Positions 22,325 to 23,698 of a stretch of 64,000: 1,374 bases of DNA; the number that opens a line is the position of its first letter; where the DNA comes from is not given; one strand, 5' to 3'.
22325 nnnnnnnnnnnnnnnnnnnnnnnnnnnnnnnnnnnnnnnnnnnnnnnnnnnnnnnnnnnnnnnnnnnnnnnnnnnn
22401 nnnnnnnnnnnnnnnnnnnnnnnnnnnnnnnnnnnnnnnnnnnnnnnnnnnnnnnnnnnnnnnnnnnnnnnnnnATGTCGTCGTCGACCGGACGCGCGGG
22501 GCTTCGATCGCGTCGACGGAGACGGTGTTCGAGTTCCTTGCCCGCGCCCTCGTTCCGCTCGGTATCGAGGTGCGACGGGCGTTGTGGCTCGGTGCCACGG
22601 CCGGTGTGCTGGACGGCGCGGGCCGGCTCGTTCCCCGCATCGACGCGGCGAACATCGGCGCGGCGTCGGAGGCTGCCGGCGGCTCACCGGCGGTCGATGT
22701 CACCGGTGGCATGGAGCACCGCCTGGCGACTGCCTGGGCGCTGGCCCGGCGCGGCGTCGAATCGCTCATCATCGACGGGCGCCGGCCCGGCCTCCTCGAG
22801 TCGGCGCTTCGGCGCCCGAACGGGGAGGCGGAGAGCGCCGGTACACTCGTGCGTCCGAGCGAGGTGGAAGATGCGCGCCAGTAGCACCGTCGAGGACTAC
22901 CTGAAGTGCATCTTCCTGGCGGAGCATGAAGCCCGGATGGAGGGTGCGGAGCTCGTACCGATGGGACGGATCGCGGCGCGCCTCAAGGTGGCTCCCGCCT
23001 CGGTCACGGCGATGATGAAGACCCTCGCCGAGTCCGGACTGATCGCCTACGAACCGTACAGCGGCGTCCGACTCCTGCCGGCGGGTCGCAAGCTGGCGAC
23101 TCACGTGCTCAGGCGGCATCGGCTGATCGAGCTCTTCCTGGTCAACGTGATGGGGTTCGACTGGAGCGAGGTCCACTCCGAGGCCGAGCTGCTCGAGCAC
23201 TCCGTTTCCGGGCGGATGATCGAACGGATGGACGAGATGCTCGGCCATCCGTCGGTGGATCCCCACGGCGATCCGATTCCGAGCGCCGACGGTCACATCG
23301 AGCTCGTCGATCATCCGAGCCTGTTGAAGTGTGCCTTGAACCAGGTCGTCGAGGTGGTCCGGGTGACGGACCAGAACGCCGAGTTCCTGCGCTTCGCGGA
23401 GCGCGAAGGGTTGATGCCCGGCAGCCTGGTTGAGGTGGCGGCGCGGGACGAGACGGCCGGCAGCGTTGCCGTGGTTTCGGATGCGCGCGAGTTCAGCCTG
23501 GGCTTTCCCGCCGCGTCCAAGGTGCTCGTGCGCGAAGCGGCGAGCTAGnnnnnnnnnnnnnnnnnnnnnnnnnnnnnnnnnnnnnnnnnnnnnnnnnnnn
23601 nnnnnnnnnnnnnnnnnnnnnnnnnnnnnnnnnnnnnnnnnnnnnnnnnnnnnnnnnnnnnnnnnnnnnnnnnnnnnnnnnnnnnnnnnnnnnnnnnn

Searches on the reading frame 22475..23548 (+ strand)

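Call 8: search_protein_families(library=pfam, proteins=[window:22475-23548:+], max_evalue=0.01)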
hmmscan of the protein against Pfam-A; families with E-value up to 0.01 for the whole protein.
window:22475-23548:+ (357 aa): 5 families
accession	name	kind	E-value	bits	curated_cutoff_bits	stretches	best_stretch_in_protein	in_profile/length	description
PF02742.21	Fe_dep_repr_C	-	5.2e-29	100.5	27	1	202-269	2-69/70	Iron dependent repressor, metal binding and dimerisation domain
PF01325.25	Fe_dep_repress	-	1.6e-11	44.7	26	1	136-198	3-60/60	Iron dependent repressor, N-terminal DNA binding domain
PF04023.20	FeoA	-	1e-08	35.5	23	1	283-353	3-73/74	FeoA domain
PF09339.16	HTH_IclR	-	0.0045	17.2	22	0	161-193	19-51/52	IclR helix-turn-helix domain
PF01047.28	MarR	-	0.0067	16.7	24.6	0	164-191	21-48/59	MarR family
